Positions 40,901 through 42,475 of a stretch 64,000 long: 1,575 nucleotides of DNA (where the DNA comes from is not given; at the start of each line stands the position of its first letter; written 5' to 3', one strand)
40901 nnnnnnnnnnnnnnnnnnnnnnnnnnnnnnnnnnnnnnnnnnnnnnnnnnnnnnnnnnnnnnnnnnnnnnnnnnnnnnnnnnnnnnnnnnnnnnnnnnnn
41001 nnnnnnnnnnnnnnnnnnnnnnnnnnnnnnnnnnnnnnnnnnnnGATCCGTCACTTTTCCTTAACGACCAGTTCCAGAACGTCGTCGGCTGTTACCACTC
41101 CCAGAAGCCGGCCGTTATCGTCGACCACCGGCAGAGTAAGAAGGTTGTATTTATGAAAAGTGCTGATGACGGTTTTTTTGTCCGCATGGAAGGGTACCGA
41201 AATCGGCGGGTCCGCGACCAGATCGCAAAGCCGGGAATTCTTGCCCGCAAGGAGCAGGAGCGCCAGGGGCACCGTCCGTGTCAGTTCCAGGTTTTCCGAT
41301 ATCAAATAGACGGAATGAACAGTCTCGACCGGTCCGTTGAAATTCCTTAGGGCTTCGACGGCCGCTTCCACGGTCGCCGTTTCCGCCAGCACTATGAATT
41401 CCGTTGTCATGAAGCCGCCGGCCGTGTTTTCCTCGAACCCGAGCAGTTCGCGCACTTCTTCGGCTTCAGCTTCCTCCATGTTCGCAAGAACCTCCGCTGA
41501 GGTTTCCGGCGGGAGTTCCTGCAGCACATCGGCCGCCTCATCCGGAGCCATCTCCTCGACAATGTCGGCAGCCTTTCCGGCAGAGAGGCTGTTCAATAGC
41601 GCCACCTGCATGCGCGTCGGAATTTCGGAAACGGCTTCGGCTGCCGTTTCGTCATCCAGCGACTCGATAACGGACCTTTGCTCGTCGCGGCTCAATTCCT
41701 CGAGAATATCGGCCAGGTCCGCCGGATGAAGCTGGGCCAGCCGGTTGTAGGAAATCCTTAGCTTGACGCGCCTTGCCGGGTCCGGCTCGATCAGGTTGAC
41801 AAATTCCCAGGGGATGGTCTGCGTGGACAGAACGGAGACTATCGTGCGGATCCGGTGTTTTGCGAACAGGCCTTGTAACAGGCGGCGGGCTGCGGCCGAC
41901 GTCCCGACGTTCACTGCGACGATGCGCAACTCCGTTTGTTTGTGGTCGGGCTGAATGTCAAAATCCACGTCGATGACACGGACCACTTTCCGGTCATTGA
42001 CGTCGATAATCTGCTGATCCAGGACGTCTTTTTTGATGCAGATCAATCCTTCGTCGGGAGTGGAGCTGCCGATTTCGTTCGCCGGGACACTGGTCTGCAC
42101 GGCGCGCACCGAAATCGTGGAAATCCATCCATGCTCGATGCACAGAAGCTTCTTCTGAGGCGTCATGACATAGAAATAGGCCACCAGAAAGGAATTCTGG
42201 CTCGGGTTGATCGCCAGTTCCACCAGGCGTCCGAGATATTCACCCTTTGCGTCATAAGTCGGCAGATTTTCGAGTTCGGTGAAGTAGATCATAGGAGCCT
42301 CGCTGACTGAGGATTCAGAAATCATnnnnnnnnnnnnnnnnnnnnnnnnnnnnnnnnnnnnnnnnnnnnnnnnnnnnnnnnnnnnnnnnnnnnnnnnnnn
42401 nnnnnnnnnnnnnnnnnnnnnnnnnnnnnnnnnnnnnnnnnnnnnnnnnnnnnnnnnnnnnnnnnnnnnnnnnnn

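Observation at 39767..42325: NRMT-like (Mg2+-type) SLC11 transporter co-transcribed with a stand-alone MgtE cytoplasmic sensor module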

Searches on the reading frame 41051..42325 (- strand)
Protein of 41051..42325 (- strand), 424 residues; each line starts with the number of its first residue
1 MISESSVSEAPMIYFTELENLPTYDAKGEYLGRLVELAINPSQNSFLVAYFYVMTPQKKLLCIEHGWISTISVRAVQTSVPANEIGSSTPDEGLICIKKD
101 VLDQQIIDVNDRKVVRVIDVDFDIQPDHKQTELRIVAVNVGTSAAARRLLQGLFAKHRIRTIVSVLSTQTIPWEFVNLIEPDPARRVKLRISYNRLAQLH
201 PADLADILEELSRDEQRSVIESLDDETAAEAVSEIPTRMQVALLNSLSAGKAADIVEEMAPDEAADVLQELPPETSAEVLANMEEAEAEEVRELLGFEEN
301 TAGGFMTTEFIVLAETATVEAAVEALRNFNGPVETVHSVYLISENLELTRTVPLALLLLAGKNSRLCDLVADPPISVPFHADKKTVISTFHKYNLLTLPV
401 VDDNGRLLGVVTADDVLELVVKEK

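Call 3: search_protein_families(library=pfam, proteins=[window:41051-42325:-], max_evalue=0.01)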
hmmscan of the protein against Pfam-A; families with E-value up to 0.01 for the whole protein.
window:41051-42325:- (424 aa): 4 families
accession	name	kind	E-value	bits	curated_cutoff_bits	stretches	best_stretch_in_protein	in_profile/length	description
PF03448.22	MgtE_N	-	1.4e-27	96.7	25.9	1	199-300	1-102/102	MgtE intracellular N domain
PF00571.33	CBS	-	8.2e-15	55.3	24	1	368-421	3-56/57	CBS domain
PF05239.21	PRC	-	7.9e-08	32.6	21.2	0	12-48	3-39/78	PRC-barrel domain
PF14841.11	FliG_M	-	2.2e-05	25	25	1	255-287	19-54/76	FliG middle domain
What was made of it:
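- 41426..41731 (-): MgtE_N domain (aa 188-289). It carries E219, D251 and D255, which correspond to TtMgtE E59 (Mg7), D91 (Mg4) and D95 (Mg6). Pfam MgtE_N 96.7 bits (call 3).
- Checked: Pfam PRC scores 32.6 bits (cut-off 21.2), MgtE_N 96.7 bits and CBS 55.3 bits (call 3).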

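Call 4: search_protein_families(library=ncbifam, proteins=[window:41051-42325:-], max_evalue=0.01)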
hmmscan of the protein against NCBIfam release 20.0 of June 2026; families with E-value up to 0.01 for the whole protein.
window:41051-42325:- (424 aa): 8 families
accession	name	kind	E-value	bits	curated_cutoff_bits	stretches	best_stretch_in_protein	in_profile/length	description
TIGR00400.1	mgtE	equivalog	1.6e-45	155.7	232.75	1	194-423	25-254/450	magnesium transporter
TIGR00207.1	fliG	equivalog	5.1e-05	22.8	226.7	0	243-292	102-151/338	flagellar motor switch protein FliG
NF011445.0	PRK14869.2-1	equivalog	9.9e-05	20.9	483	1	357-413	61-117/548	putative manganese-dependent inorganic diphosphatase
NF011449.0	PRK14869.2-5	equivalog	0.00055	19.1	411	1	363-420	66-124/451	putative manganese-dependent inorganic diphosphatase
NF011441.0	PRK14869.1-3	equivalog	0.0041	15.8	753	1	368-418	72-122/548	putative manganese-dependent inorganic diphosphatase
NF053603.1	HhpR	exception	0.0057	15.9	520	0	348-417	45-114/282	CBS domain-containing high hydrostatic pressure regulator HhpR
NF011447.0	PRK14869.2-3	equivalog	0.0063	15.1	522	0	386-423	90-127/540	putative manganese-dependent inorganic diphosphatase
TIGR01302.1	IMP_dehydrog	equivalog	0.0066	15.4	481.5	0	375-417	155-197/450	IMP dehydrogenase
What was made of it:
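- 41051..42292 (-): Partner gene: a 413-aa soluble protein, PRC-PRC-MgtE_N-CBS pair. An alternative in-frame ATG at 42325 would add 11 aa. Pfam and NCBIfam (calls 3, 4).
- Checked: TIGR00400 mgtE matches only profile positions 25-254 of 450, which is the cytoplasmic part (call 4).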

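Call 18: find_homologous_proteins(query=window:41051-42325:-, max_evalue=0.00001)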
Query window:41051-42325:- (424 aa): 7585 proteins with E <= 0.00001 among 8000 candidates; the best 120 are listed.
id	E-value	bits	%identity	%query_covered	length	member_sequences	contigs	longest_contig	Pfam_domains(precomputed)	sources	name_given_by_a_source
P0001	1.4e-250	849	96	97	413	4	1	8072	PF00571.34,PF05239.22,PF03448.23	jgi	-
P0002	4.0e-224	762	86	97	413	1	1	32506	PF00571.34,PF05239.22,PF03448.23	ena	-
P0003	7.4e-223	758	86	97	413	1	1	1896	PF14841.12,PF00571.34,PF05239.22,PF03448.23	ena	-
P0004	8.2e-223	758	86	98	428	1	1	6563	PF14841.12,PF00571.34,PF05239.22,PF03448.23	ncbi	-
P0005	1.3e-222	757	86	97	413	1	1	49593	PF00571.34,PF05239.22,PF03448.23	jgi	jgi:flagellar motility protein MotE (MotC chaperone)/sporulation protein YlmC with PRC-barrel domain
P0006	2.7e-222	756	86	97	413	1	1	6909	PF00571.34,PF05239.22,PF03448.23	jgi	jgi:flagellar motility protein MotE (MotC chaperone)/sporulation protein YlmC with PRC-barrel domain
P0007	6.6e-222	755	85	97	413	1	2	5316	PF00571.34,PF05239.22,PF03448.23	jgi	jgi:magnesium transporter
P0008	2.7e-221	753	86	97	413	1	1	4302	PF00571.34,PF03448.23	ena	-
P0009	3.8e-221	752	85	97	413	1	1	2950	PF14841.12,PF00571.34,PF05239.22,PF03448.23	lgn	-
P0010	8.4e-221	751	85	97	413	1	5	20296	PF14841.12,PF00571.34,PF05239.22,PF03448.23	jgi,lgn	jgi:magnesium transporter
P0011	9.0e-221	751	85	98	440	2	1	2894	PF14841.12,PF00571.34,PF05239.22,PF03448.23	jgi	jgi:magnesium transporter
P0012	1.1e-220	751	84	98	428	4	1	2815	PF00571.34,PF05239.22,PF03448.23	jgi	jgi:magnesium transporter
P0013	1.2e-220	750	84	97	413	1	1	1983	PF14841.12,PF00571.34,PF05239.22,PF03448.23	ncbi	-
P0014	3.2e-220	749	85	97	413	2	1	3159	PF00571.34,PF05239.22,PF03448.23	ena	-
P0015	4.2e-220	749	85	97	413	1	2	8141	PF14841.12,PF00571.34,PF03448.23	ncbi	-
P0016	4.6e-220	749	85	97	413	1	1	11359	PF00571.34,PF05239.22,PF03448.23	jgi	jgi:CBS domain-containing protein/sporulation protein YlmC with PRC-barrel domain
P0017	6.9e-220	748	85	97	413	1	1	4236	PF00571.34,PF05239.22,PF03448.23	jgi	jgi:magnesium transporter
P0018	7.5e-219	745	85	97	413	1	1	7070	PF14841.12,PF00571.34,PF05239.22,PF03448.23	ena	-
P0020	2.4e-218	743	85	97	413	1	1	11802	PF00571.34,PF05239.22,PF03448.23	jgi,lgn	jgi:magnesium transporter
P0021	3.1e-218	743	84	97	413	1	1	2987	PF00571.34,PF05239.22,PF03448.23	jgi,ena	-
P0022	3.2e-218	743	85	97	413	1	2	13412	PF14841.12,PF00571.34,PF05239.22,PF03448.23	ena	-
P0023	1.2e-217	741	85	97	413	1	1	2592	PF14841.12,PF00571.34,PF05239.22,PF03448.23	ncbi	-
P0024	2.7e-217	740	85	97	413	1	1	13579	PF00571.34,PF05239.22,PF03448.23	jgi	jgi:magnesium transporter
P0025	9.6e-217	738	84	97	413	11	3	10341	PF14841.12,PF00571.34,PF05239.22,PF03448.23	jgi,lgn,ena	-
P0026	1.3e-216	737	84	98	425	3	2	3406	PF14841.12,PF00571.34,PF05239.22,PF03448.23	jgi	jgi:magnesium transporter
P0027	1.3e-216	737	84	97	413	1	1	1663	PF00571.34,PF05239.22,PF03448.23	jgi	jgi:magnesium transporter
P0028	1.3e-216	737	82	97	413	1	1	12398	PF00571.34,PF05239.22,PF03448.23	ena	-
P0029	1.9e-216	737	84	97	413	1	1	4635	PF00571.34,PF05239.22,PF03448.23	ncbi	-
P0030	2.4e-216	736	84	97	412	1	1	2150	PF14841.12,PF00571.34,PF05239.22,PF03448.23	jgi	jgi:flagellar motility protein MotE (MotC chaperone)/sporulation protein YlmC with PRC-barrel domain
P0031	2.8e-216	736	84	97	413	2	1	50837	PF14841.12,PF00571.34,PF05239.22,PF03448.23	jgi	jgi:magnesium transporter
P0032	3.9e-216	736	83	97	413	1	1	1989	PF00571.34,PF05239.22,PF03448.23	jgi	jgi:magnesium transporter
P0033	4.5e-216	735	84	97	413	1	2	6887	PF14841.12,PF00571.34,PF05239.22,PF03448.23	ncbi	-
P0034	1.6e-215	734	84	97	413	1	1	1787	PF14841.12,PF00571.34,PF05239.22,PF03448.23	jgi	jgi:magnesium transporter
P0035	2.1e-215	733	84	97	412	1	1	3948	PF14841.12,PF00571.34,PF05239.22,PF03448.23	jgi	jgi:magnesium transporter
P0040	7.9e-215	731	83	97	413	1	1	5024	PF14841.12,PF00571.34,PF05239.22,PF03448.23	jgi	jgi:magnesium transporter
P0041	8.6e-215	731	84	97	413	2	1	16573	PF14841.12,PF00571.34,PF05239.22,PF03448.23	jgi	jgi:sporulation protein YlmC with PRC-barrel domain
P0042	8.9e-215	731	83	97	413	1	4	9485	PF14841.12,PF00571.34,PF05239.22,PF03448.23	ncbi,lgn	-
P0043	1.1e-214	731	84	97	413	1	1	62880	PF14841.12,PF00571.34,PF05239.22,PF03448.23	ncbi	-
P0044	2.9e-214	730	83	97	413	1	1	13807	PF00571.34,PF05239.22,PF03448.23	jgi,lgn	jgi:CBS domain-containing protein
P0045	3.3e-214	729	83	97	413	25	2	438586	PF00571.34,PF05239.22,PF03448.23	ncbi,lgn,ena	-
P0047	8.2e-214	728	82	97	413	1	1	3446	PF00571.34,PF05239.22,PF03448.23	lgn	-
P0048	9.0e-214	728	83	97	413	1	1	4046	PF14841.12,PF00571.34,PF05239.22,PF03448.23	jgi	jgi:magnesium transporter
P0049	9.8e-214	728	83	97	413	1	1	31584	PF00571.34,PF05239.22,PF03448.23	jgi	jgi:magnesium transporter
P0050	1.1e-213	728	84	97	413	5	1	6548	PF00571.34,PF05239.22,PF03448.23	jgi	jgi:magnesium transporter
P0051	2.8e-213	726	84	97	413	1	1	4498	PF00571.34,PF05239.22,PF03448.23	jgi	jgi:magnesium transporter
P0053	4.5e-213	726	83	97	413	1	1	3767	PF00571.34,PF05239.22,PF03448.23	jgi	jgi:magnesium transporter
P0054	4.9e-213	725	83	97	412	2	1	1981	PF00571.34,PF05239.22,PF03448.23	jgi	jgi:magnesium transporter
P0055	5.9e-213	725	83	97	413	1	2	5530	PF00571.34,PF05239.22,PF03448.23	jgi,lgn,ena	-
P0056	7.6e-213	725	83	97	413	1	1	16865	PF00571.34,PF05239.22,PF03448.23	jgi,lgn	jgi:flagellar motility protein MotE (MotC chaperone)/sporulation protein YlmC with PRC-barrel domain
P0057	1.1e-212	724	83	97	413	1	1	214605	PF14841.12,PF00571.34,PF05239.22,PF03448.23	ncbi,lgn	-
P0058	3.9e-212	723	83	97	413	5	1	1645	PF00571.34,PF05239.22,PF03448.23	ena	-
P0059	4.9e-212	722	83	97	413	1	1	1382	PF14841.12,PF00571.34,PF05239.22,PF03448.23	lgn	-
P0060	4.9e-212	722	82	97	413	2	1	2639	PF00571.34,PF05239.22,PF03448.23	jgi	jgi:magnesium transporter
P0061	6.3e-212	722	83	97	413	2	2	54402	PF00571.34,PF05239.22,PF03448.23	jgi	jgi:magnesium transporter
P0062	9.5e-212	721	82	97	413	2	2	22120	PF00571.34,PF05239.22,PF03448.23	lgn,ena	-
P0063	1.3e-211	721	82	97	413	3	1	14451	PF14841.12,PF00571.34,PF05239.22,PF03448.23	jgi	jgi:magnesium transporter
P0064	1.5e-211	721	82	98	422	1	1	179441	PF14841.12,PF00571.34,PF05239.22,PF03448.23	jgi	jgi:magnesium transporter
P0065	1.5e-211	721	82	98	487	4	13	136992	PF00571.34,PF05239.22,PF03448.23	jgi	jgi:magnesium transporter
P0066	1.7e-211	720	82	97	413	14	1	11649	PF14841.12,PF00571.34,PF05239.22,PF03448.23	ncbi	-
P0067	2.6e-211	720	83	97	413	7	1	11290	PF14841.12,PF00571.34,PF05239.22,PF03448.23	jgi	-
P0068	3.7e-211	719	82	97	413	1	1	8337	PF14841.12,PF00571.34,PF05239.22,PF03448.23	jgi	jgi:magnesium transporter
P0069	5.4e-211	719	81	98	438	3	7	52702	PF00571.34,PF05239.22,PF03448.23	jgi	jgi:magnesium transporter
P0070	6.8e-211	718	83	97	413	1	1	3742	PF00571.34,PF05239.22,PF03448.23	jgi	jgi:flagellar motility protein MotE (MotC chaperone)/sporulation protein YlmC with PRC-barrel domain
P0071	8.8e-211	718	83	97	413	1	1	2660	PF14841.12,PF00571.34,PF05239.22,PF03448.23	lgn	-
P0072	9.7e-211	718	81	97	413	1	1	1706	PF00571.34,PF05239.22,PF03448.23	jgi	jgi:magnesium transporter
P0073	1.6e-210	717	82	98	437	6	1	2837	PF14841.12,PF00571.34,PF05239.22,PF03448.23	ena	-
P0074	1.9e-210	717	83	97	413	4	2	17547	PF00571.34,PF05239.22,PF03448.23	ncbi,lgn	-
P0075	3.0e-210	716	82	97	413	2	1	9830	PF14841.12,PF00571.34,PF05239.22,PF03448.23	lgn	-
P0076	8.8e-210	715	83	97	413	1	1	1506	PF00571.34,PF05239.22,PF03448.23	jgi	jgi:flagellar motility protein MotE (MotC chaperone)/sporulation protein YlmC with PRC-barrel domain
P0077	9.3e-210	715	82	97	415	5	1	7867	PF14841.12,PF00571.34,PF05239.22,PF03448.23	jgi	jgi:magnesium transporter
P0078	1.0e-209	715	81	97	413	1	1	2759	PF00571.34,PF05239.22,PF03448.23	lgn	-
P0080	5.7e-209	712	82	97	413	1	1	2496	PF14841.12,PF00571.34,PF05239.22,PF03448.23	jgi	jgi:magnesium transporter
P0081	6.3e-209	712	82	98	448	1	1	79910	PF14841.12,PF00571.34,PF05239.22,PF03448.23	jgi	jgi:magnesium transporter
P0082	1.1e-208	711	82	97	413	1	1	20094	PF00571.34,PF05239.22,PF03448.23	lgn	-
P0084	1.3e-208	711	81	97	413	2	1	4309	PF14841.12,PF00571.34,PF05239.22,PF03448.23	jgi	-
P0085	1.5e-208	711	80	99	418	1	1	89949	PF00571.34,PF05239.22,PF03448.23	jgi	jgi:magnesium transporter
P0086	2.0e-208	710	82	97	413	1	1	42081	PF14841.12,PF00571.34,PF05239.22,PF03448.23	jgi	jgi:magnesium transporter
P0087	2.6e-208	710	80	97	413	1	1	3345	PF00571.34,PF05239.22,PF03448.23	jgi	jgi:magnesium transporter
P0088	2.8e-208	710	81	97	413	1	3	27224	PF00571.34,PF05239.22,PF03448.23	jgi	jgi:magnesium transporter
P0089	6.7e-208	709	81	97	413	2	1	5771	PF14841.12,PF00571.34,PF05239.22,PF03448.23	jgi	-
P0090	9.8e-208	708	81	97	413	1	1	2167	PF00571.34,PF05239.22,PF03448.23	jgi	jgi:magnesium transporter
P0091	1.0e-207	708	82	97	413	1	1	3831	PF14841.12,PF00571.34,PF05239.22,PF03448.23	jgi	-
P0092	4.7e-207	706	82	97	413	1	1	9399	PF00571.34,PF05239.22,PF03448.23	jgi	jgi:magnesium transporter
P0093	7.5e-207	705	81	97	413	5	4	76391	PF00571.34,PF05239.22,PF03448.23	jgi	jgi:CBS domain-containing protein/sporulation protein YlmC with PRC-barrel domain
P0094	5.7e-206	702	80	98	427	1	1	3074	PF00571.34,PF05239.22,PF03448.23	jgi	jgi:magnesium transporter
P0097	1.6e-205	701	82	97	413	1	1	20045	PF14841.12,PF00571.34,PF05239.22,PF03448.23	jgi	jgi:magnesium transporter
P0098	3.8e-205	700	80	98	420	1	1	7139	PF14841.12,PF00571.34,PF05239.22,PF03448.23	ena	-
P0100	6.6e-205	699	80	97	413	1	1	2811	PF00571.34,PF05239.22,PF03448.23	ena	-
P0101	7.3e-205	699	81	97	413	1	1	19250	PF14841.12,PF00571.34,PF05239.22,PF03448.23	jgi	jgi:magnesium transporter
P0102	2.0e-204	697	80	98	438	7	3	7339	PF00571.34,PF05239.22,PF03448.23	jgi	jgi:magnesium transporter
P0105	9.3e-204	695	80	97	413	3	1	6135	PF00571.34,PF05239.22,PF03448.23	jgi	jgi:magnesium transporter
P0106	9.5e-204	695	80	97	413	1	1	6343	PF14841.12,PF00571.34,PF05239.22,PF03448.23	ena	-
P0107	1.7e-203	694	80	97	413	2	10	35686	PF14841.12,PF00571.34,PF05239.22,PF03448.23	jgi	jgi:magnesium transporter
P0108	3.1e-203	693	78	97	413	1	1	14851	PF00571.34,PF05239.22,PF03448.23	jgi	jgi:magnesium transporter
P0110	5.0e-203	693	80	97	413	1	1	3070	PF14841.12,PF00571.34,PF05239.22,PF03448.23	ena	-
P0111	8.3e-203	692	80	97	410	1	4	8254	PF14841.12,PF00571.34,PF05239.22,PF03448.23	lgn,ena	-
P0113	2.0e-202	691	79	97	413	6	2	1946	PF14841.12,PF00571.34,PF05239.22,PF03448.23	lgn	-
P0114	3.6e-202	690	79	97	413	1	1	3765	PF14841.12,PF00571.34,PF05239.22,PF03448.23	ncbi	-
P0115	1.1e-201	688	79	97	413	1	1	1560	PF00571.34,PF05239.22,PF03448.23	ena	-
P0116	8.4e-201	685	79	97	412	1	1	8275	PF00571.34,PF05239.22,PF03448.23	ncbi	-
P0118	7.0e-199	679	78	98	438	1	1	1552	PF14841.12,PF00571.34,PF05239.22,PF03448.23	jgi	jgi:magnesium transporter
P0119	2.9e-198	677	79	97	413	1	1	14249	PF00571.34,PF05239.22,PF03448.23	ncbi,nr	ncbi:MAG TPA: CBS domain-containing protein [Acidobacteriota bacterium]|nr:CBS domain-containing pro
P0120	3.5e-198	677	79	97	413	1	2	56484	PF14841.12,PF00571.34,PF05239.22,PF03448.23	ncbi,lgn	-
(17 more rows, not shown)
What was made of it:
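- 41051..42292 (-): Most of the 120 closest homologues are 413 aa (call 18).
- Checked: Most of the 120 closest homologues are 413 aa and start at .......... (call 18).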
